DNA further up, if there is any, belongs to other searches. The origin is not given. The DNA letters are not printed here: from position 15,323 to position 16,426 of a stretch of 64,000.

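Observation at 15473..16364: spo0A embedded in the glycolytic gene cluster between tpiA and gpmI, with a candidate 0A box in its promoter region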

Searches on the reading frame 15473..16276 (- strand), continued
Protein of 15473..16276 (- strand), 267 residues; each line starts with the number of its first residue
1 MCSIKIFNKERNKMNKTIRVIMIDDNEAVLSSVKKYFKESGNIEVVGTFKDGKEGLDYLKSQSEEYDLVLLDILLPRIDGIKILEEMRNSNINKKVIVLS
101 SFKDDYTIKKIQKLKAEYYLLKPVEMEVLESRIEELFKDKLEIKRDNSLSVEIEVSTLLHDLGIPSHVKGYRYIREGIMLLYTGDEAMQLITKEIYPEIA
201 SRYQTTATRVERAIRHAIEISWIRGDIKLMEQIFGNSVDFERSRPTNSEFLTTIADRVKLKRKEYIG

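Call 42: find_homologous_proteins(query=L050:6001-6738:+, max_evalue=1e-20)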
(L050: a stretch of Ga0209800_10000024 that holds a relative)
Query L050:6001-6738:+ (246 aa): 8000 proteins with E <= 1e-20 among 8000 candidates; the best 120 are listed.
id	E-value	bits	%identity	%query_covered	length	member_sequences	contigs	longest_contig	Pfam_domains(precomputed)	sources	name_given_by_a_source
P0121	3.5e-152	522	100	100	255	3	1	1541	PF00072.31,PF08769.18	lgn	-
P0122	1.3e-130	452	82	100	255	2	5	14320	PF00072.31,PF08769.18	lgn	-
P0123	1.8e-130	451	82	100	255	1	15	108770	PF00072.31,PF08769.18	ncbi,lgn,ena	-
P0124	1.9e-130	451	82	100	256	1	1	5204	PF00072.31,PF08769.18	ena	-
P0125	6.2e-130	450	83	100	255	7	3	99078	PF00072.31,PF08769.18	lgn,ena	-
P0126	8.7e-130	449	81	100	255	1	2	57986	PF00072.31,PF08769.18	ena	-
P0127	1.2e-129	449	81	100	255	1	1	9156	PF00072.31,PF08769.18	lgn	-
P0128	1.4e-129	448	81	100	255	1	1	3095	PF00072.31,PF08769.18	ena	-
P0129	1.6e-129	448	81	100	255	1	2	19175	PF00072.31,PF08769.18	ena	-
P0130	2.0e-129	448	81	100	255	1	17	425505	PF00072.31,PF08769.18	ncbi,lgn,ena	-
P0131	2.0e-129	448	81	100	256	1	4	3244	PF00072.31,PF08769.18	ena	-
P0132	4.4e-129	447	81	100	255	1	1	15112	PF00072.31,PF08769.18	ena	-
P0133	5.4e-129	446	81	100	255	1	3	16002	PF00072.31,PF08769.18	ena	-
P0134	1.1e-127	442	81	100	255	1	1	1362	PF00072.31,PF08769.18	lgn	-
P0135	3.1e-127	441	80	100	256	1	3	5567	PF00072.31,PF08769.18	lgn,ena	-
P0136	3.3e-127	441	81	100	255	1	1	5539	PF00072.31,PF08769.18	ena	-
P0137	4.4e-127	440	80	100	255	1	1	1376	PF00072.31,PF08769.18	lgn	-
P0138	7.3e-127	440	80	100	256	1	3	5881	PF00072.31,PF08769.18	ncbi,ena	-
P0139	8.8e-127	439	80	100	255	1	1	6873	PF00072.31,PF08769.18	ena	-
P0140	4.6e-126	437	80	100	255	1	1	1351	PF00072.31,PF08769.18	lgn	-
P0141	2.0e-125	435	81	100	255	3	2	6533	PF00072.31,PF08769.18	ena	-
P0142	7.0e-125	433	80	100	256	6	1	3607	PF00072.31,PF08769.18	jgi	-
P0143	8.3e-123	426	80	100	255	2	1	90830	PF00072.31,PF08769.18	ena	-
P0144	1.9e-122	425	77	100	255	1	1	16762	PF00072.31,PF08769.18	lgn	-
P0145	3.9e-122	424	76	100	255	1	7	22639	PF00072.31,PF08769.18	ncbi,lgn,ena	-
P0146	8.6e-122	423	77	100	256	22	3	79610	PF00072.31,PF08769.18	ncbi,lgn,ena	-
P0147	1.3e-121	422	78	100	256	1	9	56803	PF00072.31,PF08769.18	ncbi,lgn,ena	-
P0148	2.1e-121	422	77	100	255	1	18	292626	PF00072.31,PF08769.18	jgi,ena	-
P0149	3.3e-121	421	79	98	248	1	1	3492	PF00072.31,PF08769.18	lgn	-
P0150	4.7e-121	420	77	100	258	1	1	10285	PF00072.31,PF08769.18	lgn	-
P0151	8.7e-121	420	78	100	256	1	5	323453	PF00072.31,PF08769.18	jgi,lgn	-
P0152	2.4e-120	418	78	100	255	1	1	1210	PF00072.31,PF08769.18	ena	-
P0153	2.9e-120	418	77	100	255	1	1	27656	PF00072.31,PF08769.18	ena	-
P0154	3.5e-120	418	78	100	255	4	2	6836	PF00072.31,PF08769.18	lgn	-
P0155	4.0e-120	417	78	100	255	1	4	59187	PF00072.31,PF08769.18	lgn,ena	-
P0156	4.1e-120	417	76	100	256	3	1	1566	PF00072.31,PF08769.18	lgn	-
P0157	4.9e-120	417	76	100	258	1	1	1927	PF00072.31,PF08769.18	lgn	-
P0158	5.5e-120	417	78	100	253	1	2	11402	PF00072.31,PF08769.18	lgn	-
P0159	7.6e-120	417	78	100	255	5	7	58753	PF00072.31,PF08769.18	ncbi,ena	-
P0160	1.1e-119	416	76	100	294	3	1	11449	PF00072.31,PF08769.18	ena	-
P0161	3.2e-119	415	76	100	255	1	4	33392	PF00072.31,PF08769.18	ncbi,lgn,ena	-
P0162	4.3e-119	414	74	100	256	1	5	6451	PF00072.31,PF08769.18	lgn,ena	-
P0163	4.6e-119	414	78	100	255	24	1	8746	PF00072.31,PF08769.18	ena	-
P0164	1.2e-118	413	76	100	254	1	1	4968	PF00072.31,PF08769.18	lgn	-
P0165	1.3e-118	412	74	100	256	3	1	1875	PF00072.31,PF08769.18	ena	-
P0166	1.4e-118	412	75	100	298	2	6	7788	PF00072.31,PF08769.18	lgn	-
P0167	1.4e-118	412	73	100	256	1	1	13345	PF00072.31,PF08769.18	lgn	-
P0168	1.4e-118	412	76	100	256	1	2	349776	PF00072.31,PF08769.18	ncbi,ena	-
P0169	1.5e-118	412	76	100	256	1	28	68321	PF00072.31,PF08769.18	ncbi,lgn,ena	-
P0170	1.6e-118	412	76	100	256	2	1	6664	PF00072.31,PF08769.18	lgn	-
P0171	1.6e-118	412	75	100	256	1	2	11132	PF00072.31,PF08769.18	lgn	-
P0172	1.9e-118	412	79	98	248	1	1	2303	PF00072.31,PF08769.18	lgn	-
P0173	2.0e-118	412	76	100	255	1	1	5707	PF00072.31,PF08769.18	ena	-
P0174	2.0e-118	412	74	100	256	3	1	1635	PF00072.31,PF08769.18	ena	-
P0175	2.1e-118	412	76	100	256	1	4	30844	PF00072.31,PF08769.18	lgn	-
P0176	2.5e-118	412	75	100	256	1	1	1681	PF00072.31,PF08769.18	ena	-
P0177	2.9e-118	411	75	100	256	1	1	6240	PF00072.31,PF08769.18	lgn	-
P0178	3.0e-118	411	74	100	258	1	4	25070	PF00072.31,PF08769.18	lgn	-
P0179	3.6e-118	411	75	100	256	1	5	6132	PF00072.31,PF08769.18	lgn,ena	-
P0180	3.7e-118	411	76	100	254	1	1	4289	PF00072.31,PF08769.18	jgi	-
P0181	4.1e-118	411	75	100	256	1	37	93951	PF00072.31,PF08769.18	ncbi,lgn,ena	-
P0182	4.3e-118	411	75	100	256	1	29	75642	PF00072.31,PF08769.18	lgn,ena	-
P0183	4.8e-118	411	76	100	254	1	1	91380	PF00072.31,PF08769.18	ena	-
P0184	5.4e-118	410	75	100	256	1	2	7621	PF00072.31,PF08769.18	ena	-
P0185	6.0e-118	410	76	100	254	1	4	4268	PF00072.31,PF08769.18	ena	-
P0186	6.5e-118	410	73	100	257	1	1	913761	PF00072.31,PF08769.18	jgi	jgi:two-component system, response regulator, stage 0 sporulation protein A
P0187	6.9e-118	410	75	100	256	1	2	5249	PF00072.31,PF08769.18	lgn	-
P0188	7.7e-118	410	75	100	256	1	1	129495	PF00072.31,PF08769.18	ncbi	-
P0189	8.1e-118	410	77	100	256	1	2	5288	PF00072.31,PF08769.18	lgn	-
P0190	8.2e-118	410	73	100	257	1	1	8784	PF00072.31,PF08769.18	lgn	-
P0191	1.0e-117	410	74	100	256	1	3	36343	PF00072.31,PF08769.18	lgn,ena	-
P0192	1.1e-117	410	75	98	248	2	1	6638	PF00072.31,PF08769.18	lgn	-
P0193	1.2e-117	409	74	100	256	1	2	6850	PF00072.31,PF08769.18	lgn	-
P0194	1.2e-117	409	74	100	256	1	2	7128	PF00072.31,PF08769.18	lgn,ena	-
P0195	1.2e-117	409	75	100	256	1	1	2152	PF00072.31,PF08769.18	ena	-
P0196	1.3e-117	409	74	100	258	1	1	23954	PF00072.31,PF08769.18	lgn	-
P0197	1.5e-117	409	75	100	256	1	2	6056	PF00072.31,PF08769.18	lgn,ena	-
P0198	1.5e-117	409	77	100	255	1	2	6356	PF00072.31,PF08769.18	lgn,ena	-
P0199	1.5e-117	409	74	100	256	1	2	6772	PF00072.31,PF08769.18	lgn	-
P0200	1.9e-117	409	73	100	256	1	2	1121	PF00072.31,PF08769.18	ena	-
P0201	1.9e-117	409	76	100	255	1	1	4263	PF00072.31,PF08769.18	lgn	-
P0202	2.0e-117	409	73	100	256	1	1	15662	PF00072.31,PF08769.18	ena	-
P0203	2.4e-117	408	73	100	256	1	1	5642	PF00072.31,PF08769.18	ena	-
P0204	2.5e-117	408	73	100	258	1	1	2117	PF00072.31,PF08769.18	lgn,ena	-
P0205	2.7e-117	408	75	100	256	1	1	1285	PF00072.31,PF08769.18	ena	-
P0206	2.9e-117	408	76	100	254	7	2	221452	PF00072.31,PF08769.18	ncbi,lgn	-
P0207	3.0e-117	408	74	100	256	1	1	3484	PF00072.31,PF08769.18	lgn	-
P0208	3.0e-117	408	73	100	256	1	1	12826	PF00072.31,PF08769.18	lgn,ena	-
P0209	3.2e-117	408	73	100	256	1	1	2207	PF00072.31,PF08769.18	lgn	-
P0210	3.5e-117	408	75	100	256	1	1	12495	PF00072.31,PF08769.18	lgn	-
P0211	3.7e-117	408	74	100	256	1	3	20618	PF00072.31,PF08769.18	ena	-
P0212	3.8e-117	408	74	98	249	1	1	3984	PF00072.31,PF08769.18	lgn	-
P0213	3.9e-117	408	73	100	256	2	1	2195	PF00072.31,PF08769.18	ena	-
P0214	4.1e-117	408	73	100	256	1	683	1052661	PF00072.31,PF08769.18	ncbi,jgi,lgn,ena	ncbi:MAG: sporulation transcription factor Spo0A [Bacilli bacterium]|jgi:two-component system respon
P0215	4.1e-117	408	73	100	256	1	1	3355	PF00072.31,PF08769.18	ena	-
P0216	4.1e-117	408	73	100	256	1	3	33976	PF00072.31,PF08769.18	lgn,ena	-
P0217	4.4e-117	407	77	98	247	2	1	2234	PF00072.31,PF08769.18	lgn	-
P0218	4.5e-117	407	73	100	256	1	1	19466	PF00072.31,PF08769.18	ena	-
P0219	4.6e-117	407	75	100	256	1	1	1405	PF00072.31,PF08769.18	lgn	-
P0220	4.7e-117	407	74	98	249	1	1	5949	PF00072.31,PF08769.18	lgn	-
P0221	5.2e-117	407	75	100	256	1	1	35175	PF00072.31,PF08769.18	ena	-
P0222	5.4e-117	407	73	100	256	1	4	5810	PF00072.31,PF08769.18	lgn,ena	-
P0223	5.6e-117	407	74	100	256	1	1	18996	PF00072.31,PF08769.18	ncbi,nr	ncbi:MAG: sporulation transcription factor Spo0A [Bacilli bacterium]|nr:sporulation transcription fa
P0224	5.8e-117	407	73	100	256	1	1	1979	PF00072.31,PF08769.18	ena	-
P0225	5.8e-117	407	73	100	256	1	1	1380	PF00072.31,PF08769.18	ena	-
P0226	6.4e-117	407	73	100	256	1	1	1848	PF00072.31,PF08769.18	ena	-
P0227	6.5e-117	407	76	100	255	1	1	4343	PF00072.31,PF08769.18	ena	-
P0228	6.8e-117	407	73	100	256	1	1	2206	PF00072.31,PF08769.18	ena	-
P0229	6.8e-117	407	74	100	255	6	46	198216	PF00072.31,PF08769.18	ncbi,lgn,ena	-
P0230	7.1e-117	407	75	100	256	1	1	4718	PF00072.31,PF08769.18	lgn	-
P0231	7.1e-117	407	75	100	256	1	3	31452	PF00072.31,PF08769.18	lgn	-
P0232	7.2e-117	407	73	100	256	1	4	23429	PF00072.31,PF08769.18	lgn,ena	-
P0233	7.3e-117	407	75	100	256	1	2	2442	PF00072.31,PF08769.18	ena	-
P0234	7.3e-117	407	75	100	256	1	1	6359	PF00072.31,PF08769.18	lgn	-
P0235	7.4e-117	407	74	100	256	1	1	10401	PF00072.31,PF08769.18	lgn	-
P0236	7.5e-117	407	73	100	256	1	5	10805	PF00072.31,PF08769.18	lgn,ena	-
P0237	7.5e-117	407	73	100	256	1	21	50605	PF00072.31,PF08769.18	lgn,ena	-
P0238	7.7e-117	407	76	100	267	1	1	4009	PF00072.31,PF08769.18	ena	-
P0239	8.5e-117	407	76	100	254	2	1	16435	PF00072.31,PF08769.18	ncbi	-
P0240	9.3e-117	406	73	100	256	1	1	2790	PF00072.31,PF08769.18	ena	-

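Call 43: list_cluster_members(proteins=[P0001, P0214, P0130, P0168, P0188, P0206, P0117, P0023, P0146, P0123])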
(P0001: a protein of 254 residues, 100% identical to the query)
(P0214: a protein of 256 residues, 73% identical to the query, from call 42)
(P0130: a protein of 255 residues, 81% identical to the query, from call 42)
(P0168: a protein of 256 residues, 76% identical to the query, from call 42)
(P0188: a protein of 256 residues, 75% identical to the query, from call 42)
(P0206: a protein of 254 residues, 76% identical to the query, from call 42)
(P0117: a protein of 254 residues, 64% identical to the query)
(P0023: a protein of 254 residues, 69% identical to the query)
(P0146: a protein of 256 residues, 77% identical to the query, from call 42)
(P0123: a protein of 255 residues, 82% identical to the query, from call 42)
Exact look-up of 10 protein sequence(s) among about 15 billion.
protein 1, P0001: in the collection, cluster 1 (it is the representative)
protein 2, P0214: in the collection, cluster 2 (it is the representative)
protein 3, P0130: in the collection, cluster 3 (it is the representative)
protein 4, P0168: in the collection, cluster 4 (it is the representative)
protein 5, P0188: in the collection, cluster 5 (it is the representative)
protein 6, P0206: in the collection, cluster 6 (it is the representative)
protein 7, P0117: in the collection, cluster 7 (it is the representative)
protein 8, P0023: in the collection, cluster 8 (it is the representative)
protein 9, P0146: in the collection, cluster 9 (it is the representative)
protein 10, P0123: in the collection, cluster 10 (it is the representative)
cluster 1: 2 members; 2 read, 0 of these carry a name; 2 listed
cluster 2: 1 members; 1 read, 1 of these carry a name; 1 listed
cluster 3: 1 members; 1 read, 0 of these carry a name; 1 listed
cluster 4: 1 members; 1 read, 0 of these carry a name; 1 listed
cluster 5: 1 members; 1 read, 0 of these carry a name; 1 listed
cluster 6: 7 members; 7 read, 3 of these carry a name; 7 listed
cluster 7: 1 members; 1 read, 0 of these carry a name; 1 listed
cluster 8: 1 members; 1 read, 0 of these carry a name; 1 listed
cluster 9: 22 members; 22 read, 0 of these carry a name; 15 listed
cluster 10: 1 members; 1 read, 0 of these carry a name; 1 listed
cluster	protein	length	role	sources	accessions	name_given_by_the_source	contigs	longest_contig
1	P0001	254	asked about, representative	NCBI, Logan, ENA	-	-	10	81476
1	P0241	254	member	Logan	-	-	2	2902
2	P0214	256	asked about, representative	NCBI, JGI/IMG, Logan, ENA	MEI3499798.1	MAG: sporulation transcription factor Spo0A [Bacilli bacterium] | two-component system response regulator (stage 0 sporulation protein A)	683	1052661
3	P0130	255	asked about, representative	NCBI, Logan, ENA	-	-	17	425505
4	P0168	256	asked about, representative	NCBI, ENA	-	-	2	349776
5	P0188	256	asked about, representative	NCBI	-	-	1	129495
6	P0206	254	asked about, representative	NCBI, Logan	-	-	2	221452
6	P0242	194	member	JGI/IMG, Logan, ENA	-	two-component system response regulator (stage 0 sporulation protein A)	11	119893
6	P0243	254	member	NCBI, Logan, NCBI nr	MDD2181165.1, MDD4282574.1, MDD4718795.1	MAG: sporulation transcription factor Spo0A [Bacilli bacterium] | sporulation transcription factor Spo0A [Bacilli bacterium]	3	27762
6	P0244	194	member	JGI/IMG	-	two-component system response regulator (stage 0 sporulation protein A)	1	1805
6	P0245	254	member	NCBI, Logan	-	-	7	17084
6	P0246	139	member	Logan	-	-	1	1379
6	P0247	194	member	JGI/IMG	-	-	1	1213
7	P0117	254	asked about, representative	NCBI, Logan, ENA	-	-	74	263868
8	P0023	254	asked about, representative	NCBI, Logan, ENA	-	-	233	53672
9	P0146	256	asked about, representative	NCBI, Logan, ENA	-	-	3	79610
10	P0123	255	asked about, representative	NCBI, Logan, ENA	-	-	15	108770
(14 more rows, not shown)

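Call 49: search_protein_families(library=pfam, proteins=[L033:182-1210:+, L033:1182-1709:+, L037:1008-2006:+, L037:2081-4288:+, L042:2037-4061:+, L042:4107-5888:+, L038:3562-4581:+, L038:4359-5840:+, L058:5284-5856:+, L037:5574-6905:+], max_evalue=0.00001)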
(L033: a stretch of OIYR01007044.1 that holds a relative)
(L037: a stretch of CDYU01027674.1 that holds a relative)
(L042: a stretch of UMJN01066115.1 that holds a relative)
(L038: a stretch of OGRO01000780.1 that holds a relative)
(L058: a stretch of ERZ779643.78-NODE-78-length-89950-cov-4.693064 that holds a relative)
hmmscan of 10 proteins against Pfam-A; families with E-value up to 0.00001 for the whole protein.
L033:182-1210:+ (342 aa): 0 families

L033:1182-1709:+ (175 aa): 0 families

L037:1008-2006:+ (332 aa): 2 families
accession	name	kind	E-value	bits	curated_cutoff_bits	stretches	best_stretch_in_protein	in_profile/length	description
PF08378.17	NERD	-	3.2e-18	66.7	22.1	1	54-158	2-107/111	Nuclease-related domain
PF00570.28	HRDC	-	8.1e-18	64.6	23.8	1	267-330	5-68/68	HRDC domain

L037:2081-4288:+ (735 aa): 3 families
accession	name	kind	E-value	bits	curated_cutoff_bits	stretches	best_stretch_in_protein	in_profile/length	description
PF00122.25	E1-E2_ATPase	-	3e-50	170.7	28.1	1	224-402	3-181/181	E1-E2 ATPase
PF00702.32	Hydrolase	-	1.4e-26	94.5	26.4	1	418-625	1-187/191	haloacid dehalogenase-like hydrolase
PF00403.32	HMA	-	8.9e-10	39.3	24.8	1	6-65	2-62/62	Heavy-metal-associated domain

L042:2037-4061:+ (674 aa): 1 family
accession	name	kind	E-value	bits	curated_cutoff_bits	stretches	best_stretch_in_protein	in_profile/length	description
PF00501.34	AMP-binding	-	9.3e-38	130.5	29.9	1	71-496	8-384/384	AMP-binding enzyme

L042:4107-5888:+ (593 aa): 2 families
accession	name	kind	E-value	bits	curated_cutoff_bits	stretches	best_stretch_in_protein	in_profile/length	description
PF02518.31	HATPase_c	-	2.2e-16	60.7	26.4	1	341-454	1-109/111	Histidine kinase-, DNA gyrase B-, and HSP90-like ATPase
PF00072.30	Response_reg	-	5.4e-09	36.6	30.2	1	491-590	11-110/111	Response regulator receiver domain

L038:3562-4581:+ (339 aa): 1 family
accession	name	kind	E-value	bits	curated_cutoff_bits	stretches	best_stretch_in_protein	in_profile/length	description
PF03706.18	LPG_synthase_TM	-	8.6e-37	127.7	33.4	1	9-323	2-302/302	Lysylphosphatidylglycerol synthase TM region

L038:4359-5840:+ (493 aa): 4 families
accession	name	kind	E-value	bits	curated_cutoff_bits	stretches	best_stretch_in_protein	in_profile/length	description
PF00534.26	Glycos_transf_1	-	2e-35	122.3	26.4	1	276-440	3-170/172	Glycosyl transferases group 1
PF13439.12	Glyco_transf_4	-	7.2e-25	88.4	28.5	1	87-263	1-169/170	Glycosyltransferase Family 4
PF13692.12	Glyco_trans_1_4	-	1.1e-23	84.5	27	1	289-428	2-142/142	Glycosyl transferases group 1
PF13579.12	Glyco_trans_4_4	-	2.4e-09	38.2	29.7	1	88-199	1-109/158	Glycosyl transferase 4-like domain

L058:5284-5856:+ (190 aa): 4 families
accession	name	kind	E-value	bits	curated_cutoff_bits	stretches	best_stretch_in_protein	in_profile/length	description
PF01381.28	HTH_3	-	3.4e-19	69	23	1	7-60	2-55/55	Helix-turn-helix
PF12844.13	HTH_19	-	2.9e-07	30.7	30.2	1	10-65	8-63/64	Helix-turn-helix domain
PF13443.12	HTH_26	-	4e-06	27.4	22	0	11-61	7-58/63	Cro/C1-type HTH DNA-binding domain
PF13560.12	HTH_31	-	5e-06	27.2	27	1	8-59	8-60/64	Helix-turn-helix domain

L037:5574-6905:+ (443 aa): 0 families

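Call 50: search_protein_families(library=pfam, proteins=[L032:1653-2999:+, L032:3387-4643:+, L045:6919-8196:+, L045:8261-9469:+, L035:7100-8368:+, L045:3956-5188:+, L056:1832-2851:+, L056:2848-4122:+, L038:6881-7564:+, L042:6810-7367:+], max_evalue=0.00001)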
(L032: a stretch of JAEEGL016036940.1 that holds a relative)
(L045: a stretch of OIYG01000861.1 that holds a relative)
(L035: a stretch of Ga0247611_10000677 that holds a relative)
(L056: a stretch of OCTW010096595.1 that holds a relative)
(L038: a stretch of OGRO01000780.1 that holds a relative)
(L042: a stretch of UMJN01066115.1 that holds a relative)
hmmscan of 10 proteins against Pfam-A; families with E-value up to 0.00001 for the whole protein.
L032:1653-2999:+ (448 aa): 2 families
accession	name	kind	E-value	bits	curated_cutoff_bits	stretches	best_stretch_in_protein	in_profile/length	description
PF13635.12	DUF4143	-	3.8e-24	85.7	28.1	1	247-395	9-157/160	Domain of unknown function (DUF4143)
PF13173.12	AAA_14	-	2.9e-08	34.2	27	1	41-170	2-129/129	AAA domain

L032:3387-4643:+ (418 aa): 2 families
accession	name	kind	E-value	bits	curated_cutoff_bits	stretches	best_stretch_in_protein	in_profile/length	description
PF00817.25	IMS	-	2.8e-33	115.4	23.2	1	27-180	2-148/148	impB/mucB/samB family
PF11799.13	IMS_C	-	2.3e-27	96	20.7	1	268-375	2-108/109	impB/mucB/samB family C-terminal domain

L045:6919-8196:+ (425 aa): 2 families
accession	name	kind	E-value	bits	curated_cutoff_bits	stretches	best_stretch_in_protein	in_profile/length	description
PF13635.12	DUF4143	-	4.6e-24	85.4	28.1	1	223-372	8-157/160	Domain of unknown function (DUF4143)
PF13173.12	AAA_14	-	1.5e-10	41.6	27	1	18-147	2-129/129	AAA domain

L045:8261-9469:+ (402 aa): 3 families
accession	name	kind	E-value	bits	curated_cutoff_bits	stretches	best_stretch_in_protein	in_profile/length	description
PF00817.25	IMS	-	6.8e-37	127.1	23.2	1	13-166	2-148/148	impB/mucB/samB family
PF11799.13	IMS_C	-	3.7e-25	88.9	20.7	1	253-362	1-109/109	impB/mucB/samB family C-terminal domain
PF11798.14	IMS_HHH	-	7.9e-06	26.3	24.4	0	179-209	2-32/32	IMS family HHH motif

L035:7100-8368:+ (422 aa): 2 families
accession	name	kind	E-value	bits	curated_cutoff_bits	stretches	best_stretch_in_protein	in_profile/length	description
PF13635.12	DUF4143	-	6.1e-19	68.8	28.1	1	219-370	6-157/160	Domain of unknown function (DUF4143)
PF13173.12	AAA_14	-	6.6e-07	29.8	27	1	18-131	2-110/129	AAA domain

L045:3956-5188:+ (410 aa): 4 families
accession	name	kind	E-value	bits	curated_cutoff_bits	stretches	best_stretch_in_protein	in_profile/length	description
PF00534.26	Glycos_transf_1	-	2e-37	128.8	26.4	1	200-364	3-170/172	Glycosyl transferases group 1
PF13439.12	Glyco_transf_4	-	1.3e-27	97.3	28.5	1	15-188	2-170/170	Glycosyltransferase Family 4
PF13692.12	Glyco_trans_1_4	-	1.9e-26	93.5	27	1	213-350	2-140/142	Glycosyl transferases group 1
PF13579.12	Glyco_trans_4_4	-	1.2e-11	45.7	29.7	1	23-183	9-158/158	Glycosyl transferase 4-like domain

L056:1832-2851:+ (339 aa): 1 family
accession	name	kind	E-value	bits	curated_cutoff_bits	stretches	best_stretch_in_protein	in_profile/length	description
PF03706.18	LPG_synthase_TM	-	4.9e-41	141.6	33.4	1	16-327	5-302/302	Lysylphosphatidylglycerol synthase TM region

L056:2848-4122:+ (424 aa): 6 families
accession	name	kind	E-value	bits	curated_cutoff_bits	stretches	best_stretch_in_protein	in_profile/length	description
PF00534.26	Glycos_transf_1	-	1.1e-40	139.4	26.4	1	200-364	3-170/172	Glycosyl transferases group 1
PF13439.12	Glyco_transf_4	-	5e-32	111.7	28.5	1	14-188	1-170/170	Glycosyltransferase Family 4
PF13692.12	Glyco_trans_1_4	-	9.2e-26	91.2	27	1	213-352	2-142/142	Glycosyl transferases group 1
PF13579.12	Glyco_trans_4_4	-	3.6e-15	57.1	29.7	1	15-183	1-158/158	Glycosyl transferase 4-like domain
PF13524.12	Glyco_trans_1_2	-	1.4e-06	28.8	25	1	241-371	12-134/144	Glycosyl transferase-like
PF13477.12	Glyco_trans_4_2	-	2.7e-06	28.1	23.4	1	26-118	18-107/139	Glycosyl transferase 4-like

L038:6881-7564:+ (227 aa): 0 families

L042:6810-7367:+ (186 aa): 1 family
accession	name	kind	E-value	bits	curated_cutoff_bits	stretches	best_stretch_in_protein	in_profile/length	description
PF02861.25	Clp_N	-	5.9e-16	58.8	20.7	1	16-66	1-53/53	Clp amino terminal domain, pathogenicity island component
